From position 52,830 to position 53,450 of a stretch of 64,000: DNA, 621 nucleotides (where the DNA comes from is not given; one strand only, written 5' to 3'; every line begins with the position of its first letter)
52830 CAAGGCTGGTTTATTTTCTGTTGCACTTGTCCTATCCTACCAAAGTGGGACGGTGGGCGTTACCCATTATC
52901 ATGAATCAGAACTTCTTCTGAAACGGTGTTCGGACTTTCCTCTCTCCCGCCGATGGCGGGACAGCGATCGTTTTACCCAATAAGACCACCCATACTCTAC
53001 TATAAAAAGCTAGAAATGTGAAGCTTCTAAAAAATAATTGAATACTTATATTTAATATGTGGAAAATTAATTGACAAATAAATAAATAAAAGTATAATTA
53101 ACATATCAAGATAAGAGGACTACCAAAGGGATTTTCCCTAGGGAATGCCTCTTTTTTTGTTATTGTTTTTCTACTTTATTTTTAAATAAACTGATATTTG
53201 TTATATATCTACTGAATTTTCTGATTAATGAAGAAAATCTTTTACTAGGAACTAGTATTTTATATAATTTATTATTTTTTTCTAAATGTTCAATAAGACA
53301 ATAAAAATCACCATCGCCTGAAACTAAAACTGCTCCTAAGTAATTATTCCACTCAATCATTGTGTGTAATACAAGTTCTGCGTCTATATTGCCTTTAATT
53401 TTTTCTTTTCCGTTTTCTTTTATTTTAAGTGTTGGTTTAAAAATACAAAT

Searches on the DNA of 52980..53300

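Call 93: search_rna_families(source=window, start=52980, end=53300, threshold=evalue, max_evalue=1)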
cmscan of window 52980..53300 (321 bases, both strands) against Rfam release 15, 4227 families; matches with E-value up to 1: 3.
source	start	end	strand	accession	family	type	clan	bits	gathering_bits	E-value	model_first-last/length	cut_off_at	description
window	53112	53176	-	RF00112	CyaR_RyeE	Gene; sRNA;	-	21.4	47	0.13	1-85/85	no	CyaR/Rye RNA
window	53084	53181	-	RF04128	MIR8562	Gene; miRNA;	-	18.7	211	0.26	68-175/242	no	MIR8562 microRNA precursor family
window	53087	53180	-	RF03598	MIR6024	Gene; miRNA;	-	18.2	72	0.38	1-99/99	no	MIR6024 microRNA precursor family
